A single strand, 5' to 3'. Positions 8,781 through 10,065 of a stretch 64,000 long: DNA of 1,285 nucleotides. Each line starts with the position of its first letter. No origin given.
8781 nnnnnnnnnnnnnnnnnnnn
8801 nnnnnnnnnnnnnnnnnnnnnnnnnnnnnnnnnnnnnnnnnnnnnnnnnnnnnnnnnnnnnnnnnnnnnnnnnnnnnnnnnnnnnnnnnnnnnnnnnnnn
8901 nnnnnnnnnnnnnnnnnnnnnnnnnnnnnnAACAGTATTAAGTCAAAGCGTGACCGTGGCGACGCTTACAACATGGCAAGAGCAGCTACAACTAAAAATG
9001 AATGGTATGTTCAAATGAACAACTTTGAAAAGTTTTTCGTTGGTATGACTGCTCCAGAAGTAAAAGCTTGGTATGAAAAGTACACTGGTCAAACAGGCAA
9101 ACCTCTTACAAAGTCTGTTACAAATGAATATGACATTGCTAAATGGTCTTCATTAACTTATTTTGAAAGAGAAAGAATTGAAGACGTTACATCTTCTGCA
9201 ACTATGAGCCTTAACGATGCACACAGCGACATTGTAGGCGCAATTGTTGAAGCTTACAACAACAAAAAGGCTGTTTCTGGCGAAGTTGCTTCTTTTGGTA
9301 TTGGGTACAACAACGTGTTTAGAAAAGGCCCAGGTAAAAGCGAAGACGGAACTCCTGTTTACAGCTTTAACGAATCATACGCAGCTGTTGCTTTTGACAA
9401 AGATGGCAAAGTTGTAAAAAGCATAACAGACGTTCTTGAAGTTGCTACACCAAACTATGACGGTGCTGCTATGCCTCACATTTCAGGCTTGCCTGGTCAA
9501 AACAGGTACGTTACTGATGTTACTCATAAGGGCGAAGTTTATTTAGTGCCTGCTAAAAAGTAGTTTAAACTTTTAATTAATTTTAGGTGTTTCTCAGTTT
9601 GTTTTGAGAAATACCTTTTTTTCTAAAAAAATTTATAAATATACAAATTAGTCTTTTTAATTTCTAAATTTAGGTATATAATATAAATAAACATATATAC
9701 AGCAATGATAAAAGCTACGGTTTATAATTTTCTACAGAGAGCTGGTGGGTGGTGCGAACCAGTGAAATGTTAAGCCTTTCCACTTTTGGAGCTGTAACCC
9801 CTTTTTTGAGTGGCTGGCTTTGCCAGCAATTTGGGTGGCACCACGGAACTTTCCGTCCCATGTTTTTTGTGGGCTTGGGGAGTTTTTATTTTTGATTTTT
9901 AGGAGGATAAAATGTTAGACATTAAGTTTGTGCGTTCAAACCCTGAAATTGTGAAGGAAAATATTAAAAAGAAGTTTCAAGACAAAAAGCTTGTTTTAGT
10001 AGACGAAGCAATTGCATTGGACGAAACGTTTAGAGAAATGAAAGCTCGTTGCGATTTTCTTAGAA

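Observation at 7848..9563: Secreted flavinylation-type FMN-binding protein carrying a tandem duplication of an unassigned domain with an ATMSLND(S/A)H motif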

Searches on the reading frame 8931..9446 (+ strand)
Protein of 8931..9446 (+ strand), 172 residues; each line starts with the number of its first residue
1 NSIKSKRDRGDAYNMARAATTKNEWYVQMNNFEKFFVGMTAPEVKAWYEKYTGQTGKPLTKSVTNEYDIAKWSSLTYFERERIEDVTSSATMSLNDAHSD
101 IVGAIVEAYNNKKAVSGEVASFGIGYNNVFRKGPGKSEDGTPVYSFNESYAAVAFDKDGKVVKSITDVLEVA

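Call 3: search_protein_families(library=pfam, proteins=[window:8931-9446:+], max_evalue=1)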
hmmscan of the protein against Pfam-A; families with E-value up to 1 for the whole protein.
window:8931-9446:+ (172 aa): 1 family
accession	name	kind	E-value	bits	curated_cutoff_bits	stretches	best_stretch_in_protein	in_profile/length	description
PF02868.21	Peptidase_M4_C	-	0.019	15.3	24.4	1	93-130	11-46/165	Thermolysin metallopeptidase, alpha-helical domain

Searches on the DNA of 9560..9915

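Call 63: search_rna_families(source=window, start=9560, end=9915, threshold=evalue, max_evalue=0.1)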
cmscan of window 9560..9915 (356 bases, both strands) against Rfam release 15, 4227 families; matches with E-value up to 0.1: 1.
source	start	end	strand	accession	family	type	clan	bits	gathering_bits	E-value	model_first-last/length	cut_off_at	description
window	9696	9863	+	RF00230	T-box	Cis-reg; leader;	-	88.3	93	4.4e-20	1-219/219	no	T-box leader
